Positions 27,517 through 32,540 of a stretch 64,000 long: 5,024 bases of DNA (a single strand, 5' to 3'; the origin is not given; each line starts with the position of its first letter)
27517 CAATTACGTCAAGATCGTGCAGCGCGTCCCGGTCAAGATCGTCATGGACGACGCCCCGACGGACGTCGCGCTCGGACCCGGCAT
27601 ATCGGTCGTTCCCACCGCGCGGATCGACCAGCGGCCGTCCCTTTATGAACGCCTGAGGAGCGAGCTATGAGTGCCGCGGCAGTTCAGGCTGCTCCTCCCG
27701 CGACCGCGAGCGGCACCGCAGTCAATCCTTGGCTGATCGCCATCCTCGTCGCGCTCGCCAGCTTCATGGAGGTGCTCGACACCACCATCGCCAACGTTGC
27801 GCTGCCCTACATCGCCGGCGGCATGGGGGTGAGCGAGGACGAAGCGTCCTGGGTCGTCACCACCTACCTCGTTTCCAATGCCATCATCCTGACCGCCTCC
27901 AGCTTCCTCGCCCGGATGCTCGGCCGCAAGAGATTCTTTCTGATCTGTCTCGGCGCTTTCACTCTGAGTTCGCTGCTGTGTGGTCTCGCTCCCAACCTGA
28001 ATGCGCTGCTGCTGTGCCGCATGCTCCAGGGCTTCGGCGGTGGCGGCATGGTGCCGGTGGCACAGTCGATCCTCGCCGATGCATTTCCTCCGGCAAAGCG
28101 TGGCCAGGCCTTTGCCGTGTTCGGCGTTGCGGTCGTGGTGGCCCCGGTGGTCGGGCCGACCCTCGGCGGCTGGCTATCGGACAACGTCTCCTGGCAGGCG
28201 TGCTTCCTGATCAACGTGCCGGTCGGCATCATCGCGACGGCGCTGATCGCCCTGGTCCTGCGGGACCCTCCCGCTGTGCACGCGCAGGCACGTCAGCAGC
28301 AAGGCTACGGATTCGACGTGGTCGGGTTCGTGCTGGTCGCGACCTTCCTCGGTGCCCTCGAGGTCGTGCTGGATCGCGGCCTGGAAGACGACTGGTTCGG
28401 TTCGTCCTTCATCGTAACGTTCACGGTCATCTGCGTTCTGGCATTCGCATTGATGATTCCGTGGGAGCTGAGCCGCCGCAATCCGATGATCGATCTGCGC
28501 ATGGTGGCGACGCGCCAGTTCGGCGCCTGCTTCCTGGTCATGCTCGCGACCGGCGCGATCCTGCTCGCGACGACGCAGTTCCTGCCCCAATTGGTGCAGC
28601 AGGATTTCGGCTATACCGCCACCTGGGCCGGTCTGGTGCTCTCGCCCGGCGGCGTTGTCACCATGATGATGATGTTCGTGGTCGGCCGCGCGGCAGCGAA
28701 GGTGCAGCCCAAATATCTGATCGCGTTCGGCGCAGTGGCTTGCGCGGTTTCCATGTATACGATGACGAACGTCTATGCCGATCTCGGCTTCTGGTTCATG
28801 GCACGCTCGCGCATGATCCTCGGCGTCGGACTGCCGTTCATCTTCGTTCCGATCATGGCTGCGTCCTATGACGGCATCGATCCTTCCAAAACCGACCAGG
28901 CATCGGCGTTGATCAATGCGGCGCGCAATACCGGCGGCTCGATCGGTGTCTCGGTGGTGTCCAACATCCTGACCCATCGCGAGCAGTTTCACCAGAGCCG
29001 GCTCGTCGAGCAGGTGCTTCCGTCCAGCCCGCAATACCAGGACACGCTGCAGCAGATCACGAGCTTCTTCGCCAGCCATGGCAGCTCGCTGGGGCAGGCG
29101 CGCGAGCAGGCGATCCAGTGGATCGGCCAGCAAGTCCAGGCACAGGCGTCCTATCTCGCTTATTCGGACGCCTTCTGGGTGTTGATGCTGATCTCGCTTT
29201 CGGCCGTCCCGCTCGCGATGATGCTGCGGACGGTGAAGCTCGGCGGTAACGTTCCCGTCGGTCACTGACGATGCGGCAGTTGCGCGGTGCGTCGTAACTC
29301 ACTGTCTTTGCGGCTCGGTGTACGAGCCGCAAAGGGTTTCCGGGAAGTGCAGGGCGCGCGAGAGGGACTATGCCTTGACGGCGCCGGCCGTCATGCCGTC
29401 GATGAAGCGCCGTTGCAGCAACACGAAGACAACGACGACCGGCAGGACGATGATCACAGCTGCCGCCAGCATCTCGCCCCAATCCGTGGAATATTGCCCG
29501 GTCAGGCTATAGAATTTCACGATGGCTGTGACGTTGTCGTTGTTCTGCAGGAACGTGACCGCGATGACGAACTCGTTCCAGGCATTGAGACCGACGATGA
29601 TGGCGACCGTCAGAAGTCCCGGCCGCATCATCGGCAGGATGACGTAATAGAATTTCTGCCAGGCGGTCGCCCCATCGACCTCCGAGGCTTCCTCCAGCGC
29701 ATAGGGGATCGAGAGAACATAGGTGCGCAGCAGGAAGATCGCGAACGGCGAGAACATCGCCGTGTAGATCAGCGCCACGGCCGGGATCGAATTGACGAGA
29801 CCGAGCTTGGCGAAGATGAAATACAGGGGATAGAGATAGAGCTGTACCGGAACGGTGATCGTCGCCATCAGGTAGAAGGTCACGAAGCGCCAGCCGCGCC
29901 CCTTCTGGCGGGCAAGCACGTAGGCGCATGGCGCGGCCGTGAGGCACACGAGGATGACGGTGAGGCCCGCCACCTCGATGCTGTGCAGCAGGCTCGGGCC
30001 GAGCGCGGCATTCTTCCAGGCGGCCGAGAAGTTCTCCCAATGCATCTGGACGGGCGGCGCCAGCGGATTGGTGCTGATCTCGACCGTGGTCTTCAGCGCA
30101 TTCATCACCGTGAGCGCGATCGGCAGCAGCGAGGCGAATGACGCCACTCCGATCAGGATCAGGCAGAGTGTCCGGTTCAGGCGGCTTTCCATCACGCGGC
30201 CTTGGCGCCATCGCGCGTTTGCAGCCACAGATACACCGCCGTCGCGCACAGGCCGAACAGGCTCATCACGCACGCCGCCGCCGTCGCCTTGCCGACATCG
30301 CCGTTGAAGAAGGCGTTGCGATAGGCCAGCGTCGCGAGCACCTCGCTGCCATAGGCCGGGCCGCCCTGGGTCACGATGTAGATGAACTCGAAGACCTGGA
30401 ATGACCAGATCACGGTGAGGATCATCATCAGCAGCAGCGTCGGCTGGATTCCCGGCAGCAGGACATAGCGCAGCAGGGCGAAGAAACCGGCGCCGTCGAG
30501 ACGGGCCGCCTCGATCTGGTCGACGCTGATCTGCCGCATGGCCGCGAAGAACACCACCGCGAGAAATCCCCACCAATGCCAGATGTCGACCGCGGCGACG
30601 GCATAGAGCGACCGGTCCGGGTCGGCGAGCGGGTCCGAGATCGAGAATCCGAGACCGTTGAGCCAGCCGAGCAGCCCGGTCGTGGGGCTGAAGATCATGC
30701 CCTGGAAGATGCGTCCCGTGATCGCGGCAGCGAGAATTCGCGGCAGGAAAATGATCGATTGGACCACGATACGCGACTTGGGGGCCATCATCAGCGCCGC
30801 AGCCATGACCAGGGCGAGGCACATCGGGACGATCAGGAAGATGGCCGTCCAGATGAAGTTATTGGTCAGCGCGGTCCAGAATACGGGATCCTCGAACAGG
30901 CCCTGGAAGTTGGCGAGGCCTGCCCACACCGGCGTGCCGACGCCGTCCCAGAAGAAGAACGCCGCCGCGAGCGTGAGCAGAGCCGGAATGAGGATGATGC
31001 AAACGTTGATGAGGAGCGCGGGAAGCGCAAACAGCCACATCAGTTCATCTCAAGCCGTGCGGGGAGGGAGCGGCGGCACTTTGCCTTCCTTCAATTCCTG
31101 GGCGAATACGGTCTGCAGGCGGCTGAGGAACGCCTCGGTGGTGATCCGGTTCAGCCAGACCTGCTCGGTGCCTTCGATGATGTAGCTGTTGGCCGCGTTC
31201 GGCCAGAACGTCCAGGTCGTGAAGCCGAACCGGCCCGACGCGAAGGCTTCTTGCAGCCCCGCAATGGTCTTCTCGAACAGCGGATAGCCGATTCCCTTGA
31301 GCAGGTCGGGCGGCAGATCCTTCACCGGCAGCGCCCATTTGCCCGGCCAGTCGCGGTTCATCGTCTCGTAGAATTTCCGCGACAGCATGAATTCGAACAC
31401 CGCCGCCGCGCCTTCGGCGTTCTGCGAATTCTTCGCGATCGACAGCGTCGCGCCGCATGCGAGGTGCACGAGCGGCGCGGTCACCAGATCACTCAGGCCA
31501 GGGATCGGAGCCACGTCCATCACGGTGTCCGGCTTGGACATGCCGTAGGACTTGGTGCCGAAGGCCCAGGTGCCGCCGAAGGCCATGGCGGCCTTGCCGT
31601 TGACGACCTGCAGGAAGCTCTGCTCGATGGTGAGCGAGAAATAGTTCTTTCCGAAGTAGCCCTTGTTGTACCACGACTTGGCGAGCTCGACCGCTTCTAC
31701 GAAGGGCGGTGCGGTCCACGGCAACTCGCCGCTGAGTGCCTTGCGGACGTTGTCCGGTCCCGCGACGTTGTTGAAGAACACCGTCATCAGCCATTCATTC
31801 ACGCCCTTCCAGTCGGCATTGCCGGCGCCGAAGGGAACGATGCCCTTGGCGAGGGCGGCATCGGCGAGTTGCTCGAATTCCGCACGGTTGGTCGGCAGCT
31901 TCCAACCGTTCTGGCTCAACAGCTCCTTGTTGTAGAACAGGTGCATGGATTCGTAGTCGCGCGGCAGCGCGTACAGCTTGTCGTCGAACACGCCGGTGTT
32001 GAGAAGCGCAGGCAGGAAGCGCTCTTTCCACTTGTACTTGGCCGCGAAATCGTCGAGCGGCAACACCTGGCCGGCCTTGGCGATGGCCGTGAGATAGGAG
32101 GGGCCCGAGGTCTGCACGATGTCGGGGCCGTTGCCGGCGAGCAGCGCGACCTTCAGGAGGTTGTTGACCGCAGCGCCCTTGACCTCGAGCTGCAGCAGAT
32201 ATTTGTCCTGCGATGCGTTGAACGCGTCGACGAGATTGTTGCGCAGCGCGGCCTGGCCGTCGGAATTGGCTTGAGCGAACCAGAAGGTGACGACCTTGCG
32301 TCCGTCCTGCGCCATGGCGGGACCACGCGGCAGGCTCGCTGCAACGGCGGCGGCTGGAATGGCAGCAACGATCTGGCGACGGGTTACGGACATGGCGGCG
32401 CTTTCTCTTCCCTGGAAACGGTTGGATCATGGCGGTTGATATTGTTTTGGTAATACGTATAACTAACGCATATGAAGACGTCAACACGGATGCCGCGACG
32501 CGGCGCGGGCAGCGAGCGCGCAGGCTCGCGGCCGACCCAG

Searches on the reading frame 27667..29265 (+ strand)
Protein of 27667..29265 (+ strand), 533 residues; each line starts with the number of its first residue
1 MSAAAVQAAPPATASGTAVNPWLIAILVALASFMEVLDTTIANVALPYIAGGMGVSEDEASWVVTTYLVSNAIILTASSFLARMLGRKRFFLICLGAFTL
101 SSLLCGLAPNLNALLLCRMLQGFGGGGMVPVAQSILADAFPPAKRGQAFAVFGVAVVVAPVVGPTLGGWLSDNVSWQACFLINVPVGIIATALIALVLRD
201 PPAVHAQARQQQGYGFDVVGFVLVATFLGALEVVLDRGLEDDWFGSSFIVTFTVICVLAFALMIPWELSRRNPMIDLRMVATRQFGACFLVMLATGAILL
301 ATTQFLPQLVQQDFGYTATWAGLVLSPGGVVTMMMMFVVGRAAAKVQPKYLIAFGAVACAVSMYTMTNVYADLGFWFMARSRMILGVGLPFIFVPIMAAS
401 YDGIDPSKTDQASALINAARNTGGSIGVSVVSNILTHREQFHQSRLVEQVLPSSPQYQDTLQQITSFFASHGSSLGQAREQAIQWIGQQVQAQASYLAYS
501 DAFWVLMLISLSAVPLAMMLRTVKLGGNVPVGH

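Call 6: search_protein_families(library=pfam, proteins=[window:27667-29265:+], max_evalue=0.001)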
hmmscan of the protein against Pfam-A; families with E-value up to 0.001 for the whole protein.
window:27667-29265:+ (533 aa): 2 families
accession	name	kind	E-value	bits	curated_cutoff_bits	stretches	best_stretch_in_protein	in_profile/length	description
PF07690.21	MFS_1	-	6.2e-59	200.1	33.4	1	28-427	1-346/347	Major Facilitator Superfamily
PF00083.30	Sugar_tr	-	3.7e-11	43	22.3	1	25-196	2-189/452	Sugar (and other) transporter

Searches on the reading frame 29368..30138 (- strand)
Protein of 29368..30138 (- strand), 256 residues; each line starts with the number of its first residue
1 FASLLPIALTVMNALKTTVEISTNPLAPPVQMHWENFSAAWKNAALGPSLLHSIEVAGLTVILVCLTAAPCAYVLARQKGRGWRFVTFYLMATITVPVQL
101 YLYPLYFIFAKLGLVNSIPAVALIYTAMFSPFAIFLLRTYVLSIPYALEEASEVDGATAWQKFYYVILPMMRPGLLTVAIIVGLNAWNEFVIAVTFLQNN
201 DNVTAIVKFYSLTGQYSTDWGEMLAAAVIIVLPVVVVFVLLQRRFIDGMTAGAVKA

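Call 65: search_protein_families(library=pfam, max_evalue=0.01, proteins=[window:29368-30138:-])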
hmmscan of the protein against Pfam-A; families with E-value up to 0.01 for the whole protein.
window:29368-30138:- (256 aa): 1 family
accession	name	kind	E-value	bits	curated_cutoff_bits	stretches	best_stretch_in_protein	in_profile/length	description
PF00528.27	BPD_transp_1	-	1.2e-19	71.2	26.4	1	70-246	3-179/184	Binding-protein-dependent transport system inner membrane component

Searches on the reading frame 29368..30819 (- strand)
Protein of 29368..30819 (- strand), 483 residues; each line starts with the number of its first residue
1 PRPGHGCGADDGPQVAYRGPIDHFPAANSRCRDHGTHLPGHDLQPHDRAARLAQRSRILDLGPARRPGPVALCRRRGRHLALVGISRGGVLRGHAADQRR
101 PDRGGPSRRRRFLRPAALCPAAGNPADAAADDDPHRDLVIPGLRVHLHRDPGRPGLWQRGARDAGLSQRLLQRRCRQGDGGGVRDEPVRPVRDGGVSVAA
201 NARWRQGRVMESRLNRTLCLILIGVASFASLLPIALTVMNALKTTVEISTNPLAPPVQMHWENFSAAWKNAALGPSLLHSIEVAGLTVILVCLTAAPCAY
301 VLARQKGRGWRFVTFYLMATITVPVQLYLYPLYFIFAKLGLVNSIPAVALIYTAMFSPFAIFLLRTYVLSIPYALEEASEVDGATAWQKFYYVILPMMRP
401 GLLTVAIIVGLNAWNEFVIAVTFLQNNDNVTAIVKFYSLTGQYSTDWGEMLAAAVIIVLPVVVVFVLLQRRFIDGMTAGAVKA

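Call 6: search_protein_families(library=pfam, proteins=[window:29368-30819:-], max_evalue=0.001)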
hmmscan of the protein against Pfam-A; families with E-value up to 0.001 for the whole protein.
window:29368-30819:- (483 aa): 1 family
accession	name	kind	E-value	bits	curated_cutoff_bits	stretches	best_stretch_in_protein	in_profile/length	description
PF00528.27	BPD_transp_1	-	1.1e-18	68.1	26.4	1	297-473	3-179/184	Binding-protein-dependent transport system inner membrane component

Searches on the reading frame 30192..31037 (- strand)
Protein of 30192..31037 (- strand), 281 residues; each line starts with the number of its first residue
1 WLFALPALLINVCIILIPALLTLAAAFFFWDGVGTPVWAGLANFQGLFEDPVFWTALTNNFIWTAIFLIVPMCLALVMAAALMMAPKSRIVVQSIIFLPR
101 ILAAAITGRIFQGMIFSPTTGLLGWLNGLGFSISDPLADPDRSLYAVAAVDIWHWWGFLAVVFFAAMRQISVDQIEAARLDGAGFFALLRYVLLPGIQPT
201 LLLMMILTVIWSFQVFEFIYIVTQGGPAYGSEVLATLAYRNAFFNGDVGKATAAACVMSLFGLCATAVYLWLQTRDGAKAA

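Call 6: search_protein_families(library=pfam, proteins=[window:30192-31037:-], max_evalue=0.001)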
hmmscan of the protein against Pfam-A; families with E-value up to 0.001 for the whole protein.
window:30192-31037:- (281 aa): 1 family
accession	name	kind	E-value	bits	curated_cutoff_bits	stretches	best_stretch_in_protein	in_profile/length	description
PF00528.27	BPD_transp_1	-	2.2e-07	31.2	26.4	1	75-275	5-181/184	Binding-protein-dependent transport system inner membrane component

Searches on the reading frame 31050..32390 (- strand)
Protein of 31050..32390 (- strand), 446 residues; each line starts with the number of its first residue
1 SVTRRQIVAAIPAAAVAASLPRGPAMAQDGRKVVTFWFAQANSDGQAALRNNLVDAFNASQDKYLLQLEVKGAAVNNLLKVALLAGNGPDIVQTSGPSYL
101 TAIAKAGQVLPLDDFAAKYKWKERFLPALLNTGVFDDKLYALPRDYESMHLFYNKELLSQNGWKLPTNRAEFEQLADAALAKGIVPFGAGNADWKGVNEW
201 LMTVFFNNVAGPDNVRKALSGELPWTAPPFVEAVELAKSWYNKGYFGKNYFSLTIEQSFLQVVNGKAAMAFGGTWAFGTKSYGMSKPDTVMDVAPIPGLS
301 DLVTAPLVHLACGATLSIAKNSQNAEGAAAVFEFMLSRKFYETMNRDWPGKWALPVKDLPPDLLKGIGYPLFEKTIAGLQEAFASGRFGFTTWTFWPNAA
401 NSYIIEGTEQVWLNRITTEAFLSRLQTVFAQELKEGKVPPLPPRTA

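Call 6: search_protein_families(library=pfam, proteins=[window:31050-32390:-], max_evalue=0.001)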
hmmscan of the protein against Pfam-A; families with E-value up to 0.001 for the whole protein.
window:31050-32390:- (446 aa): 2 families
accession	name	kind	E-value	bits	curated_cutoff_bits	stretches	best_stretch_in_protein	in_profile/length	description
PF01547.30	SBP_bac_1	-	3e-23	83.7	26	1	72-338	33-303/307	Bacterial extracellular solute-binding protein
PF13416.11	SBP_bac_8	-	1.9e-16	61.2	27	1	53-337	2-245/279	Bacterial extracellular solute-binding protein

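Call 58: search_solved_structures(query=window:31050-32390:-, max_evalue=0.001)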
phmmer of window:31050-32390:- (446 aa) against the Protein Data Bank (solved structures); distinct sequences matched with E-value up to 0.001: 51.
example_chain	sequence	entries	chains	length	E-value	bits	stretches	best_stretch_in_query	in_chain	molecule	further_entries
4g68_B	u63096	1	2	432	1.1e-24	90.4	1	31-276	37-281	ABC transporter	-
4g68_A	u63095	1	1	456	1.2e-24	90.2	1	31-276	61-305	ABC transporter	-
7eho_A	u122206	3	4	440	3.4e-18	69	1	78-278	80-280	Chitin oligosaccharide binding protein NagB2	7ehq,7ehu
7ehp_A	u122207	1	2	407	6.6e-18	68.1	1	71-278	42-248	chitin oligosaccahride binding protein NagB1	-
3vxb_A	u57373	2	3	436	8.3e-16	61.1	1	44-280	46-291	Putative sugar-binding lipoprotein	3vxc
5dvf_A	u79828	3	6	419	8e-13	51.3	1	20-278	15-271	Binding protein component of ABC sugar transporter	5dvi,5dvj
5xpj_A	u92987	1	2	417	8.4e-13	51.3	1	20-278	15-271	Binding protein component of ABC sugar transporter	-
4r9f_A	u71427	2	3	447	4e-12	49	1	8-333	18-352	MBP1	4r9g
8hqq_A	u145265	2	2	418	8.2e-12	48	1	20-298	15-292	Probable binding protein component of ABC sugar transporter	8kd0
9h0n_A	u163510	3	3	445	1.2e-11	47.5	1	5-297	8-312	Extracellular solute-binding protein, family 1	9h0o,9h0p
3k01_A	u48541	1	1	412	1.3e-11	47.4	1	20-176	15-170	Acarbose/maltose binding protein GacH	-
3jzj_A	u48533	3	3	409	1.5e-11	47.1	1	20-176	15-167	Acarbose/maltose binding protein GacH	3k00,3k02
8art_A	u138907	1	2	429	4.2e-11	45.7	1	4-344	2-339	Putative secreted maltose-binding protein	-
2hq0_A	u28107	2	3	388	1.5e-10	43.8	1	75-336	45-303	Sugar ABC transporter, sugar-binding protein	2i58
2hfb_A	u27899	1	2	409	1.6e-10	43.7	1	75-336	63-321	Sugar ABC transporter, sugar-binding protein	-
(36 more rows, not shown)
